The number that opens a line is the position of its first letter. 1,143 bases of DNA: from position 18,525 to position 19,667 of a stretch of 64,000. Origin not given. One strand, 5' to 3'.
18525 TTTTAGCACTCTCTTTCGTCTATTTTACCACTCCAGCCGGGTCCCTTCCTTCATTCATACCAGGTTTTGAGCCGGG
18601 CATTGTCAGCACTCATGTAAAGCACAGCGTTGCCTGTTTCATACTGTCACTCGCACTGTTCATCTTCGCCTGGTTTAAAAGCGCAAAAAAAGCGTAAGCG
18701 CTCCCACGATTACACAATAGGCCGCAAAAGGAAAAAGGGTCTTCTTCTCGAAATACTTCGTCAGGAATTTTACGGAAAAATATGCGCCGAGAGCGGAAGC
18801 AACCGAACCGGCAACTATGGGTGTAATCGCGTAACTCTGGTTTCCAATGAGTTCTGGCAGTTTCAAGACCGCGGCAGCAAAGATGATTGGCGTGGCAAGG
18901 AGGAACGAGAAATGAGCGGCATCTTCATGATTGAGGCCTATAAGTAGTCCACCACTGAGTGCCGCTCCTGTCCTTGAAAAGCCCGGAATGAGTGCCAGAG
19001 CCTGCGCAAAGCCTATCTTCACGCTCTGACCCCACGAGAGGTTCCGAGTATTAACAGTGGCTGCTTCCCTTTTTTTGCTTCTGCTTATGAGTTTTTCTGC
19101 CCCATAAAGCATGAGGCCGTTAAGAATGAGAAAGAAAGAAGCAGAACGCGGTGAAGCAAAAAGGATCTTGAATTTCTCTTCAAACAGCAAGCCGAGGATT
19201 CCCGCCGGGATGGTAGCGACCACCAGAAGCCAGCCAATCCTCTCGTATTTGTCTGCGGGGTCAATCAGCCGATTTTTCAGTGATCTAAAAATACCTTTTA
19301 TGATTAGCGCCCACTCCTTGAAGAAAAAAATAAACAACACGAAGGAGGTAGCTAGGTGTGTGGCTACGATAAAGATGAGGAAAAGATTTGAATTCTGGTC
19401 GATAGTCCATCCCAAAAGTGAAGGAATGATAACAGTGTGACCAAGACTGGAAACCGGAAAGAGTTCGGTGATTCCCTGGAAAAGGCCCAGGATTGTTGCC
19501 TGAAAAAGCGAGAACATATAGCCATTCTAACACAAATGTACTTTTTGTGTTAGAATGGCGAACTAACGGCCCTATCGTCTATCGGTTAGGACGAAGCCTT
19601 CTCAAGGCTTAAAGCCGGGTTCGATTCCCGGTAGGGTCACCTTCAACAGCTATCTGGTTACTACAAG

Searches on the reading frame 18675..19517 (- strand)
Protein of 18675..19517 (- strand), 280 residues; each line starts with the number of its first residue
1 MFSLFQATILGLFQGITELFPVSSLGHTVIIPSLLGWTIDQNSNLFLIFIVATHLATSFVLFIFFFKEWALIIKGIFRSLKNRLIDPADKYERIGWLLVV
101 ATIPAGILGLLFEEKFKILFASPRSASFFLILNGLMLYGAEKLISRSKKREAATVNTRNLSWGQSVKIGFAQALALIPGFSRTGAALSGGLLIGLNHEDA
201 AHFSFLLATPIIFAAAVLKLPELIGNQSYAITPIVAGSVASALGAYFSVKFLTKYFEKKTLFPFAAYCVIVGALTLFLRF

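Call 10: find_related_loci(query=window:18675-19517:-, collection=genome_contigs, flank=3000)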
Query window:18675-19517:- (280 aa) in genome_contigs; peptide patterns used: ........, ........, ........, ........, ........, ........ (x = any residue, [..] = any of these).
110 stretches matched a pattern; 12 encode a relative of the query (tblastn E <= 1e-3); 12 distinct loci.
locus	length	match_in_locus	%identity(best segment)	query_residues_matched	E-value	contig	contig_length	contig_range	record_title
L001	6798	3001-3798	45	2-271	3e-64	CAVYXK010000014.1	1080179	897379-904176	MAG: uncultured proteobacterium isolate MFD01248.bin.1.85 genome assembly, contig: contig_5536, whole genome shotgun seq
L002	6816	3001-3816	42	2-275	5e-62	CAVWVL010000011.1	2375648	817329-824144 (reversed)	MAG: uncultured Alphaproteobacteria bacterium isolate MFD09671.bin.1.201 genome assembly, contig: contig_8335, whole gen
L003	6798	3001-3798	44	5-273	2e-57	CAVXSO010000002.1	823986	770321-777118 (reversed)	MAG: uncultured proteobacterium isolate MFD01872.bin.1.329 genome assembly, contig: contig_154726, whole genome shotgun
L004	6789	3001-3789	40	6-273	2e-55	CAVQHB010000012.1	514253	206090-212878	MAG: uncultured Alphaproteobacteria bacterium isolate MFD00991.bin.2.88 genome assembly, contig: contig_6103, whole geno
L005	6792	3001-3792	41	6-273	2e-55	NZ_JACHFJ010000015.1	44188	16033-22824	Acidocella aromatica strain DSM 27026 Ga0415365_15, whole genome shotgun sequence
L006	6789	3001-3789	40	6-273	7e-55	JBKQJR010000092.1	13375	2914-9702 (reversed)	MAG: Acidocella sp. isolate BOr3G3H3I__bin_26 BOr3G3H3I_000000158761, whole genome shotgun sequence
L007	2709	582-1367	39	6-272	2e-53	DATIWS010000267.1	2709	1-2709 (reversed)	MAG TPA_asm: Acidocella sp. isolate SMAG_U15229 k141_2721249, whole genome shotgun sequence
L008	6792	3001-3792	39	6-273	3e-51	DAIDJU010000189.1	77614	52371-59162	MAG TPA_asm: Acidocella sp. isolate clean390 k141_1459157, whole genome shotgun sequence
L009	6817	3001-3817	42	1-275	1e-53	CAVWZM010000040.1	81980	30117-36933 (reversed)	MAG: uncultured Alphaproteobacteria bacterium isolate MFD04967.bin.2.27 genome assembly, contig: contig_80978, whole gen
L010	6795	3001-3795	42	5-272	4e-47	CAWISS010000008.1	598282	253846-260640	MAG: uncultured Alphaproteobacteria bacterium isolate MFD09603.bin.2.47 genome assembly, contig: contig_2486, whole geno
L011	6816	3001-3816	42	2-276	6e-64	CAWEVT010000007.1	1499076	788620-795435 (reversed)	MAG: uncultured Alphaproteobacteria bacterium isolate MFD09671.bin.1.54 genome assembly, contig: contig_2979, whole geno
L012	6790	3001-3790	41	6-273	5e-26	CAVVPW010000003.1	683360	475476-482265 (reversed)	MAG: uncultured Alphaproteobacteria bacterium isolate MFD02579.bin.1.31 genome assembly, contig: contig_16405, whole gen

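Call 11: search_protein_families(library=pfam, proteins=[window:18675-19517:-])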
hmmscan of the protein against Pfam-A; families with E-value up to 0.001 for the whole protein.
window:18675-19517:- (280 aa): 1 family
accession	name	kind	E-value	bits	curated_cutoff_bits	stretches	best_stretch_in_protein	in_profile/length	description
PF02673.24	BacA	-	1.5e-68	231.8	33.4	1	7-274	1-257/257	Bacitracin resistance protein BacA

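Call 12: find_homologous_proteins(query=window:18675-19517:-, max_evalue=1e-30)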
Query window:18675-19517:- (280 aa): 7897 proteins with E <= 1e-30 among 8000 candidates; the best 120 are listed.
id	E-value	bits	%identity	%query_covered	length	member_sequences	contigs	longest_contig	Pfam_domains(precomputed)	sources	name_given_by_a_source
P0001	5.7e-173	592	100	100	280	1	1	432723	PF02673.25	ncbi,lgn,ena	-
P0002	2.3e-125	435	56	96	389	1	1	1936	PF02673.25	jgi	jgi:undecaprenyl-diphosphatase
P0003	2.5e-111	389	65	99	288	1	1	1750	PF02673.25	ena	-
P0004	5.1e-111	388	67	97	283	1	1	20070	PF02673.25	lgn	-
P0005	7.6e-111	388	66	98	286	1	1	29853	PF02673.25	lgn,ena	-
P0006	4.7e-110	385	67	97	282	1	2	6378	PF02673.25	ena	-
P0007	8.1e-110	384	66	98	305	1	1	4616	PF02673.25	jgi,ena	-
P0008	8.8e-110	384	66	100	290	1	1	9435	PF02673.25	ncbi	-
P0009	9.0e-110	384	66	97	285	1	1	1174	PF02673.25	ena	-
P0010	5.5e-109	382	65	97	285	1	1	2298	PF02673.25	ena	-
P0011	1.5e-108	380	63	100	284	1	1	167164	PF02673.25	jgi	jgi:undecaprenyl-diphosphatase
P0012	1.8e-108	380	65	97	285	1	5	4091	PF02673.25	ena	-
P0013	3.4e-108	379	64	98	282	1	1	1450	PF02673.25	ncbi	-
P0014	3.5e-108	379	54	97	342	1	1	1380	PF02673.25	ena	-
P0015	3.6e-108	379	63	99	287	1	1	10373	PF02673.25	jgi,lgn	-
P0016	9.9e-108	378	65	97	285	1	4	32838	PF02673.25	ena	-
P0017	1.6e-107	377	65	98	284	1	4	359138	PF02673.25,PF01925.26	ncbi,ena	-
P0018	2.6e-107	376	65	97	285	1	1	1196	PF02673.25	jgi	jgi:undecaprenyl-diphosphatase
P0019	3.2e-107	376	63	99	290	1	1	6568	PF02673.25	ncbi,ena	-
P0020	4.5e-107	375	66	94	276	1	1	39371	PF02673.25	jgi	-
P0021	5.4e-107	375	65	98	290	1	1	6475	PF02673.25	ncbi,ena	-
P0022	5.5e-107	375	66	98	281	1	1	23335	PF02673.25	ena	-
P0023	9.5e-107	374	61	99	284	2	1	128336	PF02673.25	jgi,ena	-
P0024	1.2e-106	374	62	98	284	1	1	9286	PF02673.25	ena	-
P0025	1.3e-106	374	64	97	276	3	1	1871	PF02673.25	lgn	-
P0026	1.7e-106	374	63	98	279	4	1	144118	PF02673.25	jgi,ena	-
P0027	2.4e-106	373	64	97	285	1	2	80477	PF02673.25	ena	-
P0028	6.4e-106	372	64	98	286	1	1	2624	PF02673.25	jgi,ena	-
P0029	1.3e-105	371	64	100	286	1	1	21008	PF02673.25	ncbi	-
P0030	1.9e-105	370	60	97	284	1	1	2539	PF02673.25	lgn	-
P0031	4.0e-105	369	61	98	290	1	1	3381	PF02673.25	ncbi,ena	-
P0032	4.1e-105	369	65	97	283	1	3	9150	PF02673.25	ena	-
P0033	5.3e-105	369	65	94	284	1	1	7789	PF02673.25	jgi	jgi:undecaprenyl-diphosphatase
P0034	5.7e-105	369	65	95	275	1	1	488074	PF02673.25,PF01925.26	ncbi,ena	-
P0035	5.9e-105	369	64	99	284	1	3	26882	PF02673.25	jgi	jgi:undecaprenyl-diphosphatase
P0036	7.1e-105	368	60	98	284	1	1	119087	PF02673.25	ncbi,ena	-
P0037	9.1e-105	368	64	98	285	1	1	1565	PF02673.25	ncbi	-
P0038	1.1e-104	368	64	99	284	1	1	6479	PF02673.25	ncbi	-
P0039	1.7e-104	367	64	97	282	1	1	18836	PF02673.25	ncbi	-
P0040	1.8e-104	367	63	97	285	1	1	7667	PF02673.25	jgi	jgi:undecaprenyl-diphosphatase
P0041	2.2e-104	367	63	98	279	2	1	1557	PF02673.25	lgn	-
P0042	3.1e-104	366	62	98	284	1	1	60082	PF02673.25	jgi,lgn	-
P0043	4.0e-104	366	62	98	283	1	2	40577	PF02673.25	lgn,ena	-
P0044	4.8e-104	366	63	99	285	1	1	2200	PF02673.25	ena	-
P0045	5.8e-104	365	63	96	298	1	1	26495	PF02673.25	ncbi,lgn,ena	-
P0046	7.3e-104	365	65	94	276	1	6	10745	PF02673.25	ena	-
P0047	8.8e-104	365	62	99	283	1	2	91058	PF02673.25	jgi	jgi:undecaprenyl-diphosphatase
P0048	9.6e-104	365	64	98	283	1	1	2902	PF02673.25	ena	-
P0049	1.0e-103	364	64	97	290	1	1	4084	PF02673.25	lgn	-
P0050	1.2e-103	364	60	99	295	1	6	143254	PF02673.25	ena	-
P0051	1.5e-103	364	63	97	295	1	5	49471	PF02673.25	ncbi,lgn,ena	-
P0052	2.3e-103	363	64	97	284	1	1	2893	PF02673.25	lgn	-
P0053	2.7e-103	363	62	98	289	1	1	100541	PF02673.25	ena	-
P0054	2.9e-103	363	64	97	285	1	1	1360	PF02673.25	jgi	jgi:undecaprenyl-diphosphatase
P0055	3.2e-103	363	60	98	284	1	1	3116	PF02673.25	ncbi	-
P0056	3.7e-103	363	60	97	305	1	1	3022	PF02673.25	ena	-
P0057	3.8e-103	363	62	97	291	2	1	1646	PF02673.25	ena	-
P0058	4.7e-103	362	61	98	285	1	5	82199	PF02673.25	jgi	jgi:undecaprenyl-diphosphatase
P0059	5.9e-103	362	62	98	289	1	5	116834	PF02673.25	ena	-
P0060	8.4e-103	361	62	100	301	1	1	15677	PF02673.25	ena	-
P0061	9.0e-103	361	62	99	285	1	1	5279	PF02673.25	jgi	jgi:undecaprenyl-diphosphatase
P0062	1.2e-102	361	59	98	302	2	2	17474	PF02673.25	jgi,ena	-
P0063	1.9e-102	360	59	99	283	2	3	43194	PF02673.25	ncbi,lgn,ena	-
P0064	2.5e-102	360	61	98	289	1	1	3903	PF02673.25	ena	-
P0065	3.1e-102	360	62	99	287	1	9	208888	PF02673.25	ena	-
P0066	3.4e-102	359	62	96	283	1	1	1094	PF02673.25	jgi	jgi:undecaprenyl-diphosphatase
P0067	4.4e-102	359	62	99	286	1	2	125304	PF02673.25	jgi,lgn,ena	-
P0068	5.2e-102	359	60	97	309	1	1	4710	PF02673.25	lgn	-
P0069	5.3e-102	359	63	99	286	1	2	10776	PF02673.25,PF01925.26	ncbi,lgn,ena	-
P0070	6.6e-102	359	61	100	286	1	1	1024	PF02673.25,PF01925.26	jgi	jgi:undecaprenyl-diphosphatase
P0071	8.5e-102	358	59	97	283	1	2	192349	PF02673.25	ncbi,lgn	ncbi:MAG: undecaprenyl-diphosphate phosphatase [Candidatus Paceibacterota bacterium]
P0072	9.9e-102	358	59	98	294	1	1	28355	PF02673.25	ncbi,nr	ncbi:MAG: undecaprenyl-diphosphate phosphatase [Patescibacteria group bacterium]|nr:undecaprenyl-dip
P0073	1.0e-101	358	60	99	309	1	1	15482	PF02673.25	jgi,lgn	jgi:undecaprenyl-diphosphatase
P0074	1.0e-101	358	61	100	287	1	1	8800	PF02673.25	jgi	-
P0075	1.1e-101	358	63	95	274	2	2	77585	PF02673.25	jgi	-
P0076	1.3e-101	358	60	99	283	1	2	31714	PF02673.25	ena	-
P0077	1.5e-101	357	63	97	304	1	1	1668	PF02673.25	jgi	jgi:undecaprenyl-diphosphatase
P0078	1.5e-101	357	61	97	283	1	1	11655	PF02673.25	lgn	-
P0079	1.7e-101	357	61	96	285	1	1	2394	PF02673.25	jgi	jgi:undecaprenyl-diphosphatase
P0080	1.8e-101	357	60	97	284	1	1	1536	PF02673.25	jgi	jgi:undecaprenyl-diphosphatase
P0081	2.3e-101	357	61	97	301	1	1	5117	PF02673.25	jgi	jgi:undecaprenyl-diphosphatase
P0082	2.4e-101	357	62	97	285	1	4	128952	PF02673.25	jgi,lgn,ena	-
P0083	2.8e-101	356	62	98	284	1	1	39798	PF02673.25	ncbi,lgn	-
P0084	2.8e-101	356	60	100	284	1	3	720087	PF02673.25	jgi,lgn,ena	-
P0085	2.9e-101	356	61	99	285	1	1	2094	PF02673.25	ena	-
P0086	4.0e-101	356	60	99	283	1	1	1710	PF02673.25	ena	-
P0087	4.5e-101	356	57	97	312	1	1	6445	PF02673.25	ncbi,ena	-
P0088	4.7e-101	356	60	98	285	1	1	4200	PF02673.25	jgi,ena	-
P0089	5.4e-101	356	61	99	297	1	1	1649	PF02673.25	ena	-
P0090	5.7e-101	355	61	99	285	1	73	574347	PF02673.25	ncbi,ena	-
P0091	5.8e-101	355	59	97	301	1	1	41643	PF02673.25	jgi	jgi:undecaprenyl-diphosphatase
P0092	7.0e-101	355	60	98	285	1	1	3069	PF02673.25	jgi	jgi:undecaprenyl-diphosphatase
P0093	7.7e-101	355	56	98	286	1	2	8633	PF02673.25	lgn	-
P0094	9.8e-101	355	59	98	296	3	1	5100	PF02673.25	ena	-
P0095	1.1e-100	355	60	96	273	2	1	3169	PF02673.25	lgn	-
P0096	1.3e-100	354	61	99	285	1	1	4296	PF02673.25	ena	-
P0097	1.9e-100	354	60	99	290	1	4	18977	PF02673.25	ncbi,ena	-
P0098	2.1e-100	354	60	98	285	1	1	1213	PF02673.25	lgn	-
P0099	2.4e-100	353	63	95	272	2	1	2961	PF02673.25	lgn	-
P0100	2.5e-100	353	60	98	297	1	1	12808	PF02673.25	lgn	-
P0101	3.7e-100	353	62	95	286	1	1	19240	PF02673.25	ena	-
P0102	3.9e-100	353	59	98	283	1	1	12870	PF02673.25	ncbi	-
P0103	4.4e-100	353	61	98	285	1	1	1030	PF02673.25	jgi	jgi:undecaprenyl-diphosphatase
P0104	4.7e-100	352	60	98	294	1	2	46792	PF02673.25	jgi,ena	-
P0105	5.0e-100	352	61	94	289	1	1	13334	PF02673.25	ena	-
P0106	5.7e-100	352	60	98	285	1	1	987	PF02673.25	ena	-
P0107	6.7e-100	352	58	99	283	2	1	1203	PF02673.25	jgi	jgi:undecaprenyl-diphosphatase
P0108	7.1e-100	352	58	100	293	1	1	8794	PF02673.25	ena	-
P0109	7.8e-100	352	60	96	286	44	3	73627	PF02673.25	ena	-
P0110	8.4e-100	352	58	96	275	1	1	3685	PF02673.25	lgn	-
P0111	8.5e-100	352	61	100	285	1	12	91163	PF02673.25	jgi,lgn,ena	jgi:undecaprenyl-diphosphatase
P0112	9.5e-100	351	59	98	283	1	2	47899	PF02673.25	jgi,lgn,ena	-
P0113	9.9e-100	351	61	98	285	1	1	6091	PF02673.25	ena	-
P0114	1.1e-99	351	61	97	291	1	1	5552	PF02673.25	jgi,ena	-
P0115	1.4e-99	351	58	99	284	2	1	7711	PF02673.25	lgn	-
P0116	2.0e-99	350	61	99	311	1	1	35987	PF02673.25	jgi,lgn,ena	jgi:undecaprenyl-diphosphatase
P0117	2.3e-99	350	60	98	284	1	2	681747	PF02673.25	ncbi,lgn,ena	-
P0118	2.3e-99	350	61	97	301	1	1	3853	PF02673.25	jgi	-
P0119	2.8e-99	350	60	99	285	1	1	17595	PF02673.25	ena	-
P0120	2.9e-99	350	61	98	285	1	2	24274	PF02673.25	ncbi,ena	-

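Call 13: find_encoding_contigs(protein=P0001, flank=1500, max_places=2)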
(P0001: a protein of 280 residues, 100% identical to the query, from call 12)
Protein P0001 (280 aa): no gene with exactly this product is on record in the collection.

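Call 14: find_encoding_contigs(protein=P0004, flank=3000, max_places=2)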
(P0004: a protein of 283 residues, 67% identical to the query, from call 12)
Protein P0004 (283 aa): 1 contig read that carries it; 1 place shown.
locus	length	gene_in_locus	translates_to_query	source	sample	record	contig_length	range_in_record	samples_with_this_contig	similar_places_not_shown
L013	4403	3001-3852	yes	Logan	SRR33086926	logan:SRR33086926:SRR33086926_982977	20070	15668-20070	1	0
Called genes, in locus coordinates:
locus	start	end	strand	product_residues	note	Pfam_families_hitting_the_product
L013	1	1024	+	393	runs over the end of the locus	PF09411:PagL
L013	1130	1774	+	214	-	-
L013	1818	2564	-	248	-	PF03988:DUF347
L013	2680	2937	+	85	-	-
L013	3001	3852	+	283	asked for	PF02673:BacA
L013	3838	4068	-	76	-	-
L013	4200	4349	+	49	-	-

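Call 15: find_encoding_contigs(protein=P0005, flank=3000, max_places=2)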
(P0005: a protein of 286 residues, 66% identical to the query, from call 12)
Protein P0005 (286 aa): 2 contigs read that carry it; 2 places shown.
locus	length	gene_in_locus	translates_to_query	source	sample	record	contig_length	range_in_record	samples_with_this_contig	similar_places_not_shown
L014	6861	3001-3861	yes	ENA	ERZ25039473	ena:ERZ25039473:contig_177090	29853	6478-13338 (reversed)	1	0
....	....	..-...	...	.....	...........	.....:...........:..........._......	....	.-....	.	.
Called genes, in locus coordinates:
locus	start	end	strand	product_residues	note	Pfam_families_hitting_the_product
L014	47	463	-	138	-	PF01475:FUR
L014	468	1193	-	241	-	PF02535:Zip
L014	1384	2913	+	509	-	PF02310:B12-binding, PF04055:Radical_SAM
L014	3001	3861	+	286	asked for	PF02673:BacA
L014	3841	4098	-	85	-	-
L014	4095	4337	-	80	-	-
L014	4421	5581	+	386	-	PF00586:AIRS, PF02769:AIRS_C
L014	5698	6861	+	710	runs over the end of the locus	PF09364:XFP_N, PF03894:XFP, PF09363:XFP_C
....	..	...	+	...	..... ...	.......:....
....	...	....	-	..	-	-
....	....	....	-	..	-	-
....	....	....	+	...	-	?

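Call 16: find_encoding_contigs(protein=P0008, flank=3000, max_places=2)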
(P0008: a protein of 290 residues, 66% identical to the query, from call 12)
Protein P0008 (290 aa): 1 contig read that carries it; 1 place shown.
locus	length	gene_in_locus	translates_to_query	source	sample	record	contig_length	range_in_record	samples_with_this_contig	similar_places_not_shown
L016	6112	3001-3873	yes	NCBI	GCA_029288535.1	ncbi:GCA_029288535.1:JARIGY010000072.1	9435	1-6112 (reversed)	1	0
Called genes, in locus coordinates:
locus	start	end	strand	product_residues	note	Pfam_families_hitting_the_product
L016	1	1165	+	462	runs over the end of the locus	PF01145:Band_7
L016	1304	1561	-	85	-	PF02201:SWIB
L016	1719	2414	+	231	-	PF13644:DKNYY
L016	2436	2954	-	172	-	-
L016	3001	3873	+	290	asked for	PF02673:BacA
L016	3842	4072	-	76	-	-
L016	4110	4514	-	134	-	-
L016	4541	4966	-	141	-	-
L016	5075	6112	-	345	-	?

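Call 41: find_encoding_contigs(protein=P0017, flank=4000, max_places=3)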
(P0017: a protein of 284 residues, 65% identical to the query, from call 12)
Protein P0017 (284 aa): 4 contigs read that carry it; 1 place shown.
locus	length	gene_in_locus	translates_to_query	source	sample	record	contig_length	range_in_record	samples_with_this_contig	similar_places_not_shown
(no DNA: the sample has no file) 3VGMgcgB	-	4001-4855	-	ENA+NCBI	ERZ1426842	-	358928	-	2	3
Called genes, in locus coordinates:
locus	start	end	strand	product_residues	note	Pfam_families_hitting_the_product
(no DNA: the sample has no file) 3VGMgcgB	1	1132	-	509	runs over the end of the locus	PF03321:GH3, PF23571:GH3_M, PF23572:GH3_C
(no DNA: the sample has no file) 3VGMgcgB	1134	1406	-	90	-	-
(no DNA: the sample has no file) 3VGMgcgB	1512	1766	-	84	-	PF01649:Ribosomal_S20p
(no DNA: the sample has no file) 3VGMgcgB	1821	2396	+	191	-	PF01330:RuvA_N, PF00633:HHH (faint), PF14520:HHH_5, PF07499:RuvA_C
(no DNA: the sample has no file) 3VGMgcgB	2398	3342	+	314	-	PF01149:Fapy_DNA_glyco, PF06831:H2TH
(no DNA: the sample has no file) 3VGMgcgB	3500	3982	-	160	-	PF00588:SpoU_methylase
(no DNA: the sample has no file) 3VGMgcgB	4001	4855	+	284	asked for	PF02673:BacA, PF01925:TauE (weak)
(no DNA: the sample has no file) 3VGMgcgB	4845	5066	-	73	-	-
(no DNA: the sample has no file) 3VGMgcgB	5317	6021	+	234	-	-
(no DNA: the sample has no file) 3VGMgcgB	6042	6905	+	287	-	PF00215:OMPdecase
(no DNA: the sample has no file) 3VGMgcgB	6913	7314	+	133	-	-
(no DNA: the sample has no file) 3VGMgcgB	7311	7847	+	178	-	PF02600:DsbB (weak)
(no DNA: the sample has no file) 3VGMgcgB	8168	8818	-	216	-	PF21694:DNA_pol3_delta_C (faint)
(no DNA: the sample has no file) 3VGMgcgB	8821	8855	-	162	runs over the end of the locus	PF04191:PEMT (weak)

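Call 42: find_encoding_contigs(protein=P0011, flank=4000, max_places=2)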
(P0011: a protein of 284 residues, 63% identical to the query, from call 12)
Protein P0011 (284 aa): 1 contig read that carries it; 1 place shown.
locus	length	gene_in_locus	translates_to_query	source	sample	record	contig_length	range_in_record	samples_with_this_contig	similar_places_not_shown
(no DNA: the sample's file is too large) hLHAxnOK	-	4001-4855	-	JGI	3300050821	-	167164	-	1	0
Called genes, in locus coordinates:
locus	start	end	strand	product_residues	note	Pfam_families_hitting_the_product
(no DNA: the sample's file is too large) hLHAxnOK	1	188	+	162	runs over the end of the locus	-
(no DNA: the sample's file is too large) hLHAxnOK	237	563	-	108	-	-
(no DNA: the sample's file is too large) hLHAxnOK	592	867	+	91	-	-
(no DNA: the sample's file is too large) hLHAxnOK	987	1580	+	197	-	PF04173:DoxD (weak), PF07681:DoxX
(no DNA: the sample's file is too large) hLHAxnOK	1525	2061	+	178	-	PF01988:VIT1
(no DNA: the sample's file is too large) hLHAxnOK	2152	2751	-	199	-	-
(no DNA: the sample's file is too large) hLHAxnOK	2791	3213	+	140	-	-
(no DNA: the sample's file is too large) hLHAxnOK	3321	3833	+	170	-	-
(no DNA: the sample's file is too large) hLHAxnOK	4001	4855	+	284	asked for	PF02673:BacA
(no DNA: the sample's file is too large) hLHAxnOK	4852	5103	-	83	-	-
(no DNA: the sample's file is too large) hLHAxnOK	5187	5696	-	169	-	-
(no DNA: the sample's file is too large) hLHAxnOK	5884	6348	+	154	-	-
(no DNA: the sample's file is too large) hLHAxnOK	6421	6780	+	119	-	PF06210:DUF1003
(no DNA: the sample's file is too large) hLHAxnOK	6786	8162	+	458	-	PF01566:Nramp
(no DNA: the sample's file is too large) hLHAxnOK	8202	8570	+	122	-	PF07681:DoxX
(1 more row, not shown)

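Call 43: find_encoding_contigs(protein=P0034, flank=4000, max_places=2)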
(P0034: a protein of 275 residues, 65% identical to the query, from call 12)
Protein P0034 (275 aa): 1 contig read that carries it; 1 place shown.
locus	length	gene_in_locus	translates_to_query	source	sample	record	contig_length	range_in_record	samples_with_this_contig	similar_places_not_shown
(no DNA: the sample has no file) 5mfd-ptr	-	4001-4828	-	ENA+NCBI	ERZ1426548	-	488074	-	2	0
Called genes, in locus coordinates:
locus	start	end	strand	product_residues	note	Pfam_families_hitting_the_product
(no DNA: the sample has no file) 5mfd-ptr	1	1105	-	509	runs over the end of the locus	PF03321:GH3, PF23571:GH3_M, PF23572:GH3_C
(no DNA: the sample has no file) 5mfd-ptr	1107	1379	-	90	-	-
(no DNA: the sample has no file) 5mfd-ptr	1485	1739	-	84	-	PF01649:Ribosomal_S20p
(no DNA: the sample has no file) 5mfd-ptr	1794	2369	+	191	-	PF01330:RuvA_N, PF00633:HHH (faint), PF14520:HHH_5, PF07499:RuvA_C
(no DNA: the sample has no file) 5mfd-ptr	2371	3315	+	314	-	PF01149:Fapy_DNA_glyco, PF06831:H2TH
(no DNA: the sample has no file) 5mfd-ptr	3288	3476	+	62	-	-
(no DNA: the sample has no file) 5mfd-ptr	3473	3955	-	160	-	PF00588:SpoU_methylase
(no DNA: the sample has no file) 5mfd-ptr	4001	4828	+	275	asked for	PF02673:BacA, PF01925:TauE (weak)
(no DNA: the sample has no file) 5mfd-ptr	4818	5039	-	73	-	-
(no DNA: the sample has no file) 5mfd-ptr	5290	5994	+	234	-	-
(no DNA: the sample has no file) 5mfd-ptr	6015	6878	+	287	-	PF00215:OMPdecase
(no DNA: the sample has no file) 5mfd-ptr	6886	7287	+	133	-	-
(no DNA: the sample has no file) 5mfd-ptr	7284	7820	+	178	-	PF02600:DsbB (weak)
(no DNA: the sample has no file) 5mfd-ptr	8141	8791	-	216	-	PF21694:DNA_pol3_delta_C (faint)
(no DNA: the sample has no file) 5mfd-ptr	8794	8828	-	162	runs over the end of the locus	PF04191:PEMT (weak)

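Call 44: find_encoding_contigs(protein=P0016, flank=3000, max_places=2)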
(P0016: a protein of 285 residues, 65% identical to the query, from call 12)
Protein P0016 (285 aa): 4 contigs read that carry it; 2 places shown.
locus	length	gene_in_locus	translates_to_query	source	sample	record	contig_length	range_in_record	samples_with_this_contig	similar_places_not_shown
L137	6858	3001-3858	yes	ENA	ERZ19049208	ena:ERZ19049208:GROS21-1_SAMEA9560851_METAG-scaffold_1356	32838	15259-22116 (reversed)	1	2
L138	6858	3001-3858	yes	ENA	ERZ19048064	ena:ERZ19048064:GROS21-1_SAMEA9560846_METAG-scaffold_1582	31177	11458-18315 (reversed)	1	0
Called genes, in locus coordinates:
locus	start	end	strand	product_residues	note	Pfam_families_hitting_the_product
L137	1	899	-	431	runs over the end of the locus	PF13529:Peptidase_C39_2 (weak)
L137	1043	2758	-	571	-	-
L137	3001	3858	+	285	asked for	PF02673:BacA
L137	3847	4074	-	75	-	-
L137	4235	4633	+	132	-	PF04138:GtrA_DPMS_TM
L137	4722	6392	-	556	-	-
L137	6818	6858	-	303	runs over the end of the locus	-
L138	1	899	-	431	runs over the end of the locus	PF13529:Peptidase_C39_2 (weak)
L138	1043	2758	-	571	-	-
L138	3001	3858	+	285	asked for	PF02673:BacA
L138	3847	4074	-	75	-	-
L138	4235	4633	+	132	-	PF04138:GtrA_DPMS_TM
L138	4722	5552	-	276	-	-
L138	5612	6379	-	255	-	-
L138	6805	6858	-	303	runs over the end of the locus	-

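Call 45: find_encoding_contigs(protein=P0022, flank=3000, max_places=2)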
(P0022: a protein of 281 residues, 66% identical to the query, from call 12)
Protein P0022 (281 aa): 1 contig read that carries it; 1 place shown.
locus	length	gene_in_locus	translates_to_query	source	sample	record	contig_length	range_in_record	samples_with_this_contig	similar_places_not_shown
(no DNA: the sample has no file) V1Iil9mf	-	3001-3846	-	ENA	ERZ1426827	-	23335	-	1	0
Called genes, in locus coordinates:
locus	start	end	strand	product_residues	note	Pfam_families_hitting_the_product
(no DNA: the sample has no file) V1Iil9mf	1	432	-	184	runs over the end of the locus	-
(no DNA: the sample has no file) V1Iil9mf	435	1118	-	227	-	PF03703:bPH_2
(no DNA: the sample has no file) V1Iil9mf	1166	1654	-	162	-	PF01590:GAF, PF13185:GAF_2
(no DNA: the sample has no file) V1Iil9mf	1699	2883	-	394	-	-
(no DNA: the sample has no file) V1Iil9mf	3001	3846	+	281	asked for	PF02673:BacA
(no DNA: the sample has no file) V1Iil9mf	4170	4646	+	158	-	-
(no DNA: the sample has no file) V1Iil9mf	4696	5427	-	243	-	PF01978:TrmB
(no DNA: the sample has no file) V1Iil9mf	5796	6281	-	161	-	-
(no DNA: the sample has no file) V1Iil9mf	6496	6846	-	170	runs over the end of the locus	PF01928:CYTH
